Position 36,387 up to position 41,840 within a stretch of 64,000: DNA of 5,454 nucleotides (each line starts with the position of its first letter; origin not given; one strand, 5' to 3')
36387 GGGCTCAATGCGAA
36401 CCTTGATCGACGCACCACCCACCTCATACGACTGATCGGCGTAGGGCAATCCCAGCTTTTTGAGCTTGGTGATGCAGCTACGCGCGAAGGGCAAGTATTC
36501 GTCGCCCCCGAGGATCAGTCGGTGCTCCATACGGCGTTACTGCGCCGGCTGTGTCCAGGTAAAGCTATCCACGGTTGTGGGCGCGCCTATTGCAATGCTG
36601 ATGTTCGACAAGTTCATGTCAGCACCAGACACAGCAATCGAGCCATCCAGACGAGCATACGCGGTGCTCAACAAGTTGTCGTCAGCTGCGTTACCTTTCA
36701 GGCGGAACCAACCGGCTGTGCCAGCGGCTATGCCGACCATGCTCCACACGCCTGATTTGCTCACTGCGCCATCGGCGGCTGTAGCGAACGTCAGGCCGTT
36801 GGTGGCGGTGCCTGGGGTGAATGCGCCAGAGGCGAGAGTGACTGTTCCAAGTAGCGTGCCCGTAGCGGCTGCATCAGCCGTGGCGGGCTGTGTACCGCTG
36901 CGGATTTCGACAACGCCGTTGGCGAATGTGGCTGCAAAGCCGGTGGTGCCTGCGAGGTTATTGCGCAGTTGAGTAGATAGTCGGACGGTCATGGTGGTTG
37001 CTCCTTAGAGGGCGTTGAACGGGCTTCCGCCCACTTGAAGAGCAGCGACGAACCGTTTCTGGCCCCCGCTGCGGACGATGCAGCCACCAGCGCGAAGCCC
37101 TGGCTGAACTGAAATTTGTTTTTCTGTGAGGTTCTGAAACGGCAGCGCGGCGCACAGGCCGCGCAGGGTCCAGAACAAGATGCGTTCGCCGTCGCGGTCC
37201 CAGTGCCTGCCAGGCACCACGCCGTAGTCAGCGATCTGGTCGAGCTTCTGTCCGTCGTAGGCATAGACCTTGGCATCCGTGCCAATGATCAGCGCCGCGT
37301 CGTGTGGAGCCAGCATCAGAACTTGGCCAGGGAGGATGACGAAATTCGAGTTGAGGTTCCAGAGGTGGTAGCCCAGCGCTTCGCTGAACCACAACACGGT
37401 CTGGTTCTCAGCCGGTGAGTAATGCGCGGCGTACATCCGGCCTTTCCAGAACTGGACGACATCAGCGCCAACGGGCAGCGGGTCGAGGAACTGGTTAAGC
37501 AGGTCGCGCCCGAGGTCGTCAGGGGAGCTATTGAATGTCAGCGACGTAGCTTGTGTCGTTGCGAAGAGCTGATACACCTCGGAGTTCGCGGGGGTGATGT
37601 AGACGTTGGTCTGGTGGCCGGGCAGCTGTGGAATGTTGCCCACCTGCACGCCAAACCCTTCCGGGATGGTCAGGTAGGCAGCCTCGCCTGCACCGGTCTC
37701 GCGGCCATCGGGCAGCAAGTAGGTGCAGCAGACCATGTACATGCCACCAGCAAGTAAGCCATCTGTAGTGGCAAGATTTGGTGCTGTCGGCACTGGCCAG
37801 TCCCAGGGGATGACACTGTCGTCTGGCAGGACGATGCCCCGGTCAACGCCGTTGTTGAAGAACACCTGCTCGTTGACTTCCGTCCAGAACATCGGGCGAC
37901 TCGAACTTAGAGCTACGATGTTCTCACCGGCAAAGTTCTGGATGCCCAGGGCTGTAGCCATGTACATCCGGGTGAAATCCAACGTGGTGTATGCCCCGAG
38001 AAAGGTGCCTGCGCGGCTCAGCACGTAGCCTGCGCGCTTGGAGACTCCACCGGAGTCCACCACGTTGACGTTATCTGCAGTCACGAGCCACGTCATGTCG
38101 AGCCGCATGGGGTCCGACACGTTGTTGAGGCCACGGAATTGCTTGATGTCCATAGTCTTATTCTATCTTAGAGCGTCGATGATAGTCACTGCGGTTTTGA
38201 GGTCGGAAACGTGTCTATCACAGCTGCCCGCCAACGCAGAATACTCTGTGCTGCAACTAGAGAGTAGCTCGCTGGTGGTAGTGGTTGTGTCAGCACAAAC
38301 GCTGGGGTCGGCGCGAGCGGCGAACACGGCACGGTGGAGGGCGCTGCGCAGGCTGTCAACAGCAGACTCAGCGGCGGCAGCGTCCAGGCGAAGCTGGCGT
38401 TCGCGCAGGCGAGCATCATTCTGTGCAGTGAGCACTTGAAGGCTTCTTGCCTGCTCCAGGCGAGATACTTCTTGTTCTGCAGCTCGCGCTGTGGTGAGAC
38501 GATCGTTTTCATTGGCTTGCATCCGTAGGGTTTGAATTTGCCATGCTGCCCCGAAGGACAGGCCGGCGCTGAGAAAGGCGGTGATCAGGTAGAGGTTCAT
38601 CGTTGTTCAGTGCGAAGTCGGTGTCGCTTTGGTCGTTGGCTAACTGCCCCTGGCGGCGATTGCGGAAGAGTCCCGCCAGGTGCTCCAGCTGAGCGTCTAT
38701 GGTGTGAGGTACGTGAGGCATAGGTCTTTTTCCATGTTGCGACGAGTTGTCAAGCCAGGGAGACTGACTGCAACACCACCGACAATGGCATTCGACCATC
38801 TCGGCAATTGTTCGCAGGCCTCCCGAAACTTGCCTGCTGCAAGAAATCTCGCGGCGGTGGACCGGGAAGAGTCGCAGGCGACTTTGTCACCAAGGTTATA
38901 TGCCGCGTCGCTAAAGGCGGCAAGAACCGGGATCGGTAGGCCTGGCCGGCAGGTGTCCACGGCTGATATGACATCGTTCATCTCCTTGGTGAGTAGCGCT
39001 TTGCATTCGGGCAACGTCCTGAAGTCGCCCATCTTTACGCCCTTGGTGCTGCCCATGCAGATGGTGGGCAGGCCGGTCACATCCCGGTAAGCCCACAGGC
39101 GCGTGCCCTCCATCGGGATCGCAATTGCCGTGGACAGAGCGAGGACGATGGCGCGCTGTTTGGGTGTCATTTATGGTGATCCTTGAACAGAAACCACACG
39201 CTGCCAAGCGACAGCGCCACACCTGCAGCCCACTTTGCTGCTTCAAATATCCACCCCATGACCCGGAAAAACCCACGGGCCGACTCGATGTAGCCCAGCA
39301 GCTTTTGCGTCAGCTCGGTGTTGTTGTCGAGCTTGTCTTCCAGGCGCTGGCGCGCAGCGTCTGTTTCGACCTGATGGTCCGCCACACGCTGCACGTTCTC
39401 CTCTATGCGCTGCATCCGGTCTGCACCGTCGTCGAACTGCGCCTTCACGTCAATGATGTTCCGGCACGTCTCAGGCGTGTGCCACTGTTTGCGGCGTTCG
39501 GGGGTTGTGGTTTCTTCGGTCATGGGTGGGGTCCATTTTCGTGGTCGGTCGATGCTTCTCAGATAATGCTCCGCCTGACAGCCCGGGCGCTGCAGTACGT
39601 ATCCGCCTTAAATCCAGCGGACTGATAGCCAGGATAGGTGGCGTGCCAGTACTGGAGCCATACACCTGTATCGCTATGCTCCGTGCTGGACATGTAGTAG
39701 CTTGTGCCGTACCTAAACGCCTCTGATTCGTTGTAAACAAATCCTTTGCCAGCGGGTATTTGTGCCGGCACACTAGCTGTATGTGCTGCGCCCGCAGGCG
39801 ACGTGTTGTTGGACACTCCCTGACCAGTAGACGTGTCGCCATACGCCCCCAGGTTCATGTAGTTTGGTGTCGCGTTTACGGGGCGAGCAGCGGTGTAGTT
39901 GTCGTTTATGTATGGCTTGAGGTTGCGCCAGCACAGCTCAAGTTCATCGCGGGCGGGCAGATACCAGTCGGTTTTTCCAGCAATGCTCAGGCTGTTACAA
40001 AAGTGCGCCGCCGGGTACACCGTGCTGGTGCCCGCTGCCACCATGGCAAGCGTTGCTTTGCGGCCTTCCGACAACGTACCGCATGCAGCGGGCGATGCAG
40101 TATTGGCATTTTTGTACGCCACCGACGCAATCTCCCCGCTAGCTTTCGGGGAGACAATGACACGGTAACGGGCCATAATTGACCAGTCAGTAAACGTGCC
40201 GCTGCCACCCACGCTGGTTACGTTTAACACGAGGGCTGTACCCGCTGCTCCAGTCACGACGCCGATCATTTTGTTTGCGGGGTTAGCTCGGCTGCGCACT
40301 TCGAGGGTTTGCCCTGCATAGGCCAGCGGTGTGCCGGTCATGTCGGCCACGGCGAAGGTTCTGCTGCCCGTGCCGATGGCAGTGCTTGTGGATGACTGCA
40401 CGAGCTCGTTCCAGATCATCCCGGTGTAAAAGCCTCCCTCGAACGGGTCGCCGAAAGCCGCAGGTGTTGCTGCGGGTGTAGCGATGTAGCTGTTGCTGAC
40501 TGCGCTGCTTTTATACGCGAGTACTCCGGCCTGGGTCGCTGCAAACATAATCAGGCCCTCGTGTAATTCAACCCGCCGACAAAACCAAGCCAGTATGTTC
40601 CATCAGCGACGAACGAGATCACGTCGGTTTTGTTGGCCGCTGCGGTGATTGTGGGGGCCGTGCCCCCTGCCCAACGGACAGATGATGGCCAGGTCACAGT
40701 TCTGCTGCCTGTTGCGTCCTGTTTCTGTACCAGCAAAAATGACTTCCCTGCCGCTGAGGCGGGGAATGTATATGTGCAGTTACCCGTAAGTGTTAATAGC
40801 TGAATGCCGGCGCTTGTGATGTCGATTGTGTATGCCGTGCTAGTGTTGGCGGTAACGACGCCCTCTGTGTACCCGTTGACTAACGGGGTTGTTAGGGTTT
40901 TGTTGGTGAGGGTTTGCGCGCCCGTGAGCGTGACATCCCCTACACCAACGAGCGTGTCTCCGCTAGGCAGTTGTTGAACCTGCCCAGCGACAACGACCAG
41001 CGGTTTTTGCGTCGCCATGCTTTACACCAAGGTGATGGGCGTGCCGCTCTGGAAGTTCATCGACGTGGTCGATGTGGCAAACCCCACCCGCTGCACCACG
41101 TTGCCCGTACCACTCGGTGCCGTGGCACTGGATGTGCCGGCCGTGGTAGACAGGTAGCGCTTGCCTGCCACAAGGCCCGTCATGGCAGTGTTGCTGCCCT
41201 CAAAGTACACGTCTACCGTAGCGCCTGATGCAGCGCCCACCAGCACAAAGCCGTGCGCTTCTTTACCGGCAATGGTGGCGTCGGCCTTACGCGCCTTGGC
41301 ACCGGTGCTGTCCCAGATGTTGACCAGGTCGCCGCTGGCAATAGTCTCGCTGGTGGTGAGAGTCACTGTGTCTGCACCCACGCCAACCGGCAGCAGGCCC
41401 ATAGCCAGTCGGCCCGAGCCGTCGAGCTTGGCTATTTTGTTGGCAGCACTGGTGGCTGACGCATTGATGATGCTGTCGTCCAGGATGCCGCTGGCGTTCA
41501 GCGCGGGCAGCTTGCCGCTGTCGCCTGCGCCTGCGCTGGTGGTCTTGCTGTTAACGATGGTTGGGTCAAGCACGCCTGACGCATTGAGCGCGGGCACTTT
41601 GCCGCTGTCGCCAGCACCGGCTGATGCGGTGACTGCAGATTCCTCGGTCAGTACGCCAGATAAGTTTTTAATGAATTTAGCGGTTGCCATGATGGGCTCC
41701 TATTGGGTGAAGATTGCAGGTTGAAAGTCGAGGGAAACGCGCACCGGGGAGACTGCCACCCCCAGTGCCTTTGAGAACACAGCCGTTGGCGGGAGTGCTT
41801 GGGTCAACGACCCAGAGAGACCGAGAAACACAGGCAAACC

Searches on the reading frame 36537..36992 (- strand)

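Call 53: search_protein_families(library=phrogs, proteins=[window:36537-36992:-], max_evalue=0.001)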
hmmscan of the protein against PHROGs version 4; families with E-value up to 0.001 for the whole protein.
window:36537-36992:- (151 aa): 1 family
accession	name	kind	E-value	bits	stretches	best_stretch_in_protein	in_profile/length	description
phrog_3758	-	head and packaging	9.9e-21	75.2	1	2-149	2-138/140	virion structural protein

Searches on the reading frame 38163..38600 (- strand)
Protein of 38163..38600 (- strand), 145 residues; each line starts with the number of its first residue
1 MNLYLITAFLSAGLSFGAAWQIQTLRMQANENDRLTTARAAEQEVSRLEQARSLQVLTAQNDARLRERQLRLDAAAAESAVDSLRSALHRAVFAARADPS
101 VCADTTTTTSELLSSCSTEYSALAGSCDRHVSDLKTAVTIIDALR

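Call 53: search_protein_families(library=phrogs, proteins=[window:38163-38600:-], max_evalue=0.001)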
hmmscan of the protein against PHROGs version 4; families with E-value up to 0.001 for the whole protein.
window:38163-38600:- (145 aa): 2 families
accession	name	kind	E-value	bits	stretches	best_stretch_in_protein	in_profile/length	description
phrog_5777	-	unknown function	3.7e-14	54.4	1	5-136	15-157/169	-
phrog_312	-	lysis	2.2e-07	32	1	7-145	19-169/173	Rz-like spanin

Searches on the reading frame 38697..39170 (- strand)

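Call 53: search_protein_families(library=phrogs, proteins=[window:38697-39170:-], max_evalue=0.001)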
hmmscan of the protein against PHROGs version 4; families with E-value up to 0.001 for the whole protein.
window:38697-39170:- (157 aa): 4 families
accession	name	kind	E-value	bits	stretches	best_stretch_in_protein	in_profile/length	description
phrog_7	-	lysis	1.1e-34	120.7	1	20-156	565-700/873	endolysin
phrog_7910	-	lysis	2.5e-12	48.2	1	64-154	10-94/96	endolysin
phrog_10457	-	lysis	4.4e-05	24.6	1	84-151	33-93/95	endolysin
phrog_33083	-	lysis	5.7e-05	23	1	20-150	14-139/456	endolysin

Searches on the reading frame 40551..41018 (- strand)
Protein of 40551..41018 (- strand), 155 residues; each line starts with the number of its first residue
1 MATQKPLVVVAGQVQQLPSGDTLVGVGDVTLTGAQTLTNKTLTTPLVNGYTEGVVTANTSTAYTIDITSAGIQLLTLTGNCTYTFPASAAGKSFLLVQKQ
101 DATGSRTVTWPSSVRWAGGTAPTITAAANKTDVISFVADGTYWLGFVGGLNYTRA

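Call 53: search_protein_families(library=phrogs, proteins=[window:40551-41018:-], max_evalue=0.001)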
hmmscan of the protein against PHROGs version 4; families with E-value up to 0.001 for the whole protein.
window:40551-41018:- (155 aa): 12 families
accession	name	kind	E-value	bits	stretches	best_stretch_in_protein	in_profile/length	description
phrog_9017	-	tail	6.3e-16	60.1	1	49-152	57-158/159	tail fiber protein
phrog_24774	-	unknown function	1.1e-11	46.1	1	58-149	156-253/258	-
phrog_22179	-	tail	1.1e-08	35.9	1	100-147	189-238/244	tail fiber protein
phrog_5596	-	unknown function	4.7e-08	33.2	1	72-142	370-441/451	-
phrog_34656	-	unknown function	8.1e-08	33.3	1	61-153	100-199/200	-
phrog_19200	-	head and packaging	8.3e-07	29.5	1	42-141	156-256/268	virion structural protein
phrog_7760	-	tail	1.7e-06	29.1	1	49-146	121-216/223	tail fiber protein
phrog_19976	-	tail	0.00012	22.6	1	58-140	159-242/256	tail assembly protein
phrog_21510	-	unknown function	0.0002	21.2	1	1-49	1-47/555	-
phrog_18179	-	head and packaging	0.00029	21.2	1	1-32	1-32/482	virion structural protein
phrog_38058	-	tail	0.00037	19.9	1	26-125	139-231/708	tail fiber protein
phrog_33012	-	unknown function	0.00062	18.3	1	1-86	1-79/1364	-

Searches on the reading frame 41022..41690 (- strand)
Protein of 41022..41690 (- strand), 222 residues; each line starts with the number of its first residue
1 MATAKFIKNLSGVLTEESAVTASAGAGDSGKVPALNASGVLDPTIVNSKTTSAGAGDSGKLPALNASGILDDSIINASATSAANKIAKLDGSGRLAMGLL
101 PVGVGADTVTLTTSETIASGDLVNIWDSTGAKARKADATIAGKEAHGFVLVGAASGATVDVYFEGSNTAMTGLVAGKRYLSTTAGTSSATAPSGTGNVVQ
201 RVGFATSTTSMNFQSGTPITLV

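Call 53: search_protein_families(library=phrogs, proteins=[window:41022-41690:-], max_evalue=0.001)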
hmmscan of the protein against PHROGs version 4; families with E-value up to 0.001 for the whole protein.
window:41022-41690:- (222 aa): 1 family
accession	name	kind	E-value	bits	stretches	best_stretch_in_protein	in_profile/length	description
phrog_4368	-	unknown function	2.6e-15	56.5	1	79-221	97-238/840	-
